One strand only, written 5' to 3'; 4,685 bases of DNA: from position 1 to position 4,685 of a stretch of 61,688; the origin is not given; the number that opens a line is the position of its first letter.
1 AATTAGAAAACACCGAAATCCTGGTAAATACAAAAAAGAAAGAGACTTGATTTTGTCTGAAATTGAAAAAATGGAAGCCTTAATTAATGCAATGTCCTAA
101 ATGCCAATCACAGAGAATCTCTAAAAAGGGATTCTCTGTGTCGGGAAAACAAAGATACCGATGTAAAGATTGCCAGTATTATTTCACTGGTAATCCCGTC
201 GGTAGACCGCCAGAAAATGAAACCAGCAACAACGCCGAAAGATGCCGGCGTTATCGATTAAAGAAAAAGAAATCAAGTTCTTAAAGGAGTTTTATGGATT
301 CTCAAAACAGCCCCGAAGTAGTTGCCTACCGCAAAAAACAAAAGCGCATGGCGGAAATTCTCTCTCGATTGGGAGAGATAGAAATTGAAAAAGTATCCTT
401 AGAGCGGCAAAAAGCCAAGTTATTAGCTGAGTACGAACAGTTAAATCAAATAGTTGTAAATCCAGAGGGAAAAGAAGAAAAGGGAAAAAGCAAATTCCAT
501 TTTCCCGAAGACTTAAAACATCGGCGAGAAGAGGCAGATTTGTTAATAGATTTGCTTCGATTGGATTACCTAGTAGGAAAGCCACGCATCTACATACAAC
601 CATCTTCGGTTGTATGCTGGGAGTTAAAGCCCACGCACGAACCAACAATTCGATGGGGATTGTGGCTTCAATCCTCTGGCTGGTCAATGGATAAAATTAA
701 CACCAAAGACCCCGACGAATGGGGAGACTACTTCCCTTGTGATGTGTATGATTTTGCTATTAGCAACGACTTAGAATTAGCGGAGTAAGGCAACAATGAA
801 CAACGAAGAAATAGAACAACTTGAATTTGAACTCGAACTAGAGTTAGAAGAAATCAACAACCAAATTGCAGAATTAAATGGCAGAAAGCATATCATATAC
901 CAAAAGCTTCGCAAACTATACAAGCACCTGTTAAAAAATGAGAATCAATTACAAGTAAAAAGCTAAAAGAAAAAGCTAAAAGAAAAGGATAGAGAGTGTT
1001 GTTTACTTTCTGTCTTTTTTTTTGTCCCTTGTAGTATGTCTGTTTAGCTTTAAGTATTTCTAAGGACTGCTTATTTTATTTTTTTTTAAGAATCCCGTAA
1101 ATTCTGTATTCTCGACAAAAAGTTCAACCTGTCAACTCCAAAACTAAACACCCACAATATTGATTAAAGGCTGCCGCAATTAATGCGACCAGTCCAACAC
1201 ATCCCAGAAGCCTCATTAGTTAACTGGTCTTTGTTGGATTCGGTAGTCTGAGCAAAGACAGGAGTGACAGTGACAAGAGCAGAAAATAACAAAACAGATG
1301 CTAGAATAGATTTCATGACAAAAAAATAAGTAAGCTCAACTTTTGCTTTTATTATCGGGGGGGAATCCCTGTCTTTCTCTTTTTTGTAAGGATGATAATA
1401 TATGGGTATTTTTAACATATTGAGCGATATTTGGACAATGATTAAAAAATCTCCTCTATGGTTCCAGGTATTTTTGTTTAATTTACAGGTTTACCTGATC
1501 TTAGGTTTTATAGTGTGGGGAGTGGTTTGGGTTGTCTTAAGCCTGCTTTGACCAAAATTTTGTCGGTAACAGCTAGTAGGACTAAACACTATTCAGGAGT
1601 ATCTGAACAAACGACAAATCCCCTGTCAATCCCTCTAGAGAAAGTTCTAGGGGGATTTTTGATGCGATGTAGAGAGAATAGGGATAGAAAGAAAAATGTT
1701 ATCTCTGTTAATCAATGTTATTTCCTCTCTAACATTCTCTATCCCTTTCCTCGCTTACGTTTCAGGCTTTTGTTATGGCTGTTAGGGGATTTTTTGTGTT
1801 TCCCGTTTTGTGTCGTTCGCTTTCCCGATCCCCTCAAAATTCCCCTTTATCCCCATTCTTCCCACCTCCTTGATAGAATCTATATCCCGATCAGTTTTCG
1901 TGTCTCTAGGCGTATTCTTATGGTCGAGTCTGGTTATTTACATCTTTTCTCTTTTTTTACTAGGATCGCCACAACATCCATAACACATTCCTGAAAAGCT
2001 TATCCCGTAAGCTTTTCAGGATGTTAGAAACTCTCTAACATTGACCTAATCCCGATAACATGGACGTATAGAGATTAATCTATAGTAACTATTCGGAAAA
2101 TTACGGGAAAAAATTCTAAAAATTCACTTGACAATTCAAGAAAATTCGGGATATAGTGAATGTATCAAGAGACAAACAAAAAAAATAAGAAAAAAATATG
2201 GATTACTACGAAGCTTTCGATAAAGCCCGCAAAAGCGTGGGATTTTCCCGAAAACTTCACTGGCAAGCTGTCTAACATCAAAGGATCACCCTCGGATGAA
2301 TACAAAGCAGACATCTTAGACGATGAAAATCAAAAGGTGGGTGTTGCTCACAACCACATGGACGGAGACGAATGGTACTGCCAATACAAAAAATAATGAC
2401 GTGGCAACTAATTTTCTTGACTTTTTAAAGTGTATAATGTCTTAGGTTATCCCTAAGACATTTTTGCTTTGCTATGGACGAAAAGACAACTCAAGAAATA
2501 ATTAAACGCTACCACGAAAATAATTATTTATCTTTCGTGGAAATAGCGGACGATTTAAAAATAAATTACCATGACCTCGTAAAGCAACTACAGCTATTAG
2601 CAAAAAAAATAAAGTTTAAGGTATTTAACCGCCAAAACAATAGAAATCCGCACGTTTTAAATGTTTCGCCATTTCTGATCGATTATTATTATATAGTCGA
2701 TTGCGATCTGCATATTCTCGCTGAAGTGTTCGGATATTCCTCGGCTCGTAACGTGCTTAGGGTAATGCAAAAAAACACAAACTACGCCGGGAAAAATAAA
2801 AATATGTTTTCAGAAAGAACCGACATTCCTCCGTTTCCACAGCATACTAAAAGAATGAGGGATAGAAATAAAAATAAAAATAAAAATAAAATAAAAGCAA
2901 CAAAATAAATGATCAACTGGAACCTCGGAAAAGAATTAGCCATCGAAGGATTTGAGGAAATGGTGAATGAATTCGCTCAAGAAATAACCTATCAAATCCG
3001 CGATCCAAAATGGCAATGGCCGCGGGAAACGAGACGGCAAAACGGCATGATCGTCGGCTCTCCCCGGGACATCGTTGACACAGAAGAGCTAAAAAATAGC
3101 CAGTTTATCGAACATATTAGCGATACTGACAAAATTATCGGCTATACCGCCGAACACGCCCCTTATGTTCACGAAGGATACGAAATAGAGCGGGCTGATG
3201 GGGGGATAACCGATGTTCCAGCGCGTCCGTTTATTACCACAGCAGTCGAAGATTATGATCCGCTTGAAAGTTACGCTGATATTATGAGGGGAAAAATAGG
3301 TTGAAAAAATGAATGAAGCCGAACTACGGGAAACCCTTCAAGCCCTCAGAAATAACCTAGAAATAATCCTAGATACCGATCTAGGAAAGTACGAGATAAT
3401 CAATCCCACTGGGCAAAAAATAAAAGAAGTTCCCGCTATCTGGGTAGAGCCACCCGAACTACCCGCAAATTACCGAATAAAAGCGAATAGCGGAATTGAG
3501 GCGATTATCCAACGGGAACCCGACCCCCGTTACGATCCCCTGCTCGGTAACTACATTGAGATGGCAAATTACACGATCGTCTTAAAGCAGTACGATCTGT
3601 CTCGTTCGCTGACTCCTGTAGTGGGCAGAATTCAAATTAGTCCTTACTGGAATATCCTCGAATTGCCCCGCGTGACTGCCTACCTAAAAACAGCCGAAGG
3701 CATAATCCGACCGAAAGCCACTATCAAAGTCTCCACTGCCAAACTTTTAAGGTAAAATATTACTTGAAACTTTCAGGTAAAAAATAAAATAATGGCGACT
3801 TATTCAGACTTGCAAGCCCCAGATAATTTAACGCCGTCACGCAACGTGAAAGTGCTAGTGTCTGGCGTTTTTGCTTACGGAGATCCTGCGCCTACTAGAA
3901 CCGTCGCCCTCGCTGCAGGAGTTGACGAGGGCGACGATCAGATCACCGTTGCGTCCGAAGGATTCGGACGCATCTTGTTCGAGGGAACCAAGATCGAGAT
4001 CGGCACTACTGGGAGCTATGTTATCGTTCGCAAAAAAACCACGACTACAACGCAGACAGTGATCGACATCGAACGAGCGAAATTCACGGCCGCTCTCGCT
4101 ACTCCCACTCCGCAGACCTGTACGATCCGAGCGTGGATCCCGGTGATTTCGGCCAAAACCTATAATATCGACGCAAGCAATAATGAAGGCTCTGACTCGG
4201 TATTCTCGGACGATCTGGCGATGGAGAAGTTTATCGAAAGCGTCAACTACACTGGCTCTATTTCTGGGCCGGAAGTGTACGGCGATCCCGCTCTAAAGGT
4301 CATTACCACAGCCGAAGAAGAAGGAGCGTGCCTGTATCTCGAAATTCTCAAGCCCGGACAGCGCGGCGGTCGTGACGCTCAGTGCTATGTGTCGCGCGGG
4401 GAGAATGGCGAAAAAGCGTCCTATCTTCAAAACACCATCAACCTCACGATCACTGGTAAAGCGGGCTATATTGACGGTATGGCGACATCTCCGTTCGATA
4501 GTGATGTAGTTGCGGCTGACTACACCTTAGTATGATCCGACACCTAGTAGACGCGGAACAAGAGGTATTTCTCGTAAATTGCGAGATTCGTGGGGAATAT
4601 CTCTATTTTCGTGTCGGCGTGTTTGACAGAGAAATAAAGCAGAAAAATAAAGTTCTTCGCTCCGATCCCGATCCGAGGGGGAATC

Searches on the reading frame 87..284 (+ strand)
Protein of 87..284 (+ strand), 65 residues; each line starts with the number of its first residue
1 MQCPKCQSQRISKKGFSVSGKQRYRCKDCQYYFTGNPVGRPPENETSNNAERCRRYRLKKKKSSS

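Call 100: search_protein_families(library=pfam, proteins=[window:87-284:+], max_evalue=0.01)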
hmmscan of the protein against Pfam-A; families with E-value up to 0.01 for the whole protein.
window:87-284:+ (65 aa): 3 families
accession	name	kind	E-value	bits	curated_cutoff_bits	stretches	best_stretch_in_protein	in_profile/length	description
PF03811.18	Zn_ribbon_InsA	-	7.4e-08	32.4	26.1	1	2-30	7-35/35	InsA N-terminal domain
PF12760.12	Zn_ribbon_IS1595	-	0.0049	17.3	25.4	1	2-31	20-45/46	Transposase zinc-ribbon domain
PF25208.1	DUF7838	-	0.0061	16.9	28.5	0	2-33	8-43/55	Domain of unknown function (DUF7838)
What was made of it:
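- An InsA-like Zn-ribbon ORF lies 1.4 kb from A (call 100).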

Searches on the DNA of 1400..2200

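Call 13: search_rna_families(source=window, start=1400, end=2200, threshold=evalue, max_evalue=10)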
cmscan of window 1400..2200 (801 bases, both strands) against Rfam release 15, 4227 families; matches with E-value up to 10: 9.
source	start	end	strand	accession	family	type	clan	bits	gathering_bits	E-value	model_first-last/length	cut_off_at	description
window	1406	1662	+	RF02452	ncr1575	Gene; sRNA;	-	27.9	60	0.073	1-212/212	no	Bacillus sRNA ncr1575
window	1654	1773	+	RF00690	MIR408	Gene; miRNA;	-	23.3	64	0.0034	1-126/126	no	MIR408 microRNA precursor family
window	1687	1749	-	RF00323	snoR79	Gene; snRNA; snoRNA; CD-box;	-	18.5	80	0.77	1-65/65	no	Small nucleolar RNA R79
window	1583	1663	+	RF00514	His_leader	Cis-reg; leader;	-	17.8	49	2.7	1-126/126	no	Histidine operon leader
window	2020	2146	-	RF02110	DLEU2_6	Gene; lncRNA;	-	17.6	60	1.3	1-135/135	no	Deleted in lymphocytic leukemia 2 conserved region 6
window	1673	1758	-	RF01911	MIR2118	Gene; miRNA;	-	17.4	85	1.2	1-170/170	no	MIR2118 microRNA precursor family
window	1981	2028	+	RF03217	mir-3167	Gene; miRNA;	-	17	86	5.5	1-59/59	no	mir-3167 microRNA precursor family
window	1757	1866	+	RF01974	H19_3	Gene; lncRNA;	-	16.5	46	1.5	1-116/116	no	H19 conserved region 3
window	1658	1759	-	RF04164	MIR1507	Gene; miRNA;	-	15.1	73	3.1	1-107/107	no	MIR1507 microRNA precursor family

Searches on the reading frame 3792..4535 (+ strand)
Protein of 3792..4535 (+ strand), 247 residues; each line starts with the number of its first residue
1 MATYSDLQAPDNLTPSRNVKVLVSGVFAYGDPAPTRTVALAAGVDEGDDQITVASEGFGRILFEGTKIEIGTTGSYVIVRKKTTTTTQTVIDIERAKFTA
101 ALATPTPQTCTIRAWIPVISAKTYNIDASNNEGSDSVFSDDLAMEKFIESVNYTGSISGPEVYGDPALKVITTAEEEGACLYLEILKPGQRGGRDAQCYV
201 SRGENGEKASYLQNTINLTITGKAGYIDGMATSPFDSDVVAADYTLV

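Call 95: find_related_loci(query=window:3792-4535:+, collection=viral_contigs, flank=6000)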
Query window:3792-4535:+ (247 aa) in viral_contigs; peptide patterns used: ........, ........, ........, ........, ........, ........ (x = any residue, [..] = any of these).
8 stretches matched a pattern; 5 encode a relative of the query (tblastn E <= 1e-3); 5 distinct loci.
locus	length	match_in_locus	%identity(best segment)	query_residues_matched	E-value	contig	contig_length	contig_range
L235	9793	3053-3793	98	1-247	2e-163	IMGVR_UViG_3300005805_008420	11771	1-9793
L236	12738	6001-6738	87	1-246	2e-146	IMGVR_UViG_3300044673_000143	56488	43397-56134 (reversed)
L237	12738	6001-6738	87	1-246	2e-146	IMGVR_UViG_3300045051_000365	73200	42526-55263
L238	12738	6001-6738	80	1-246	3e-128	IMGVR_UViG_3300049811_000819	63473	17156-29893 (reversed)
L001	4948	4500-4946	99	1-149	2e-96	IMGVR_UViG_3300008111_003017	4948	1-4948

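Call 100: search_protein_families(library=pfam, proteins=[window:3792-4535:+], max_evalue=0.01)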
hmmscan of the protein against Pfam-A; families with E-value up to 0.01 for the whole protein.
window:3792-4535:+ (247 aa): 0 families
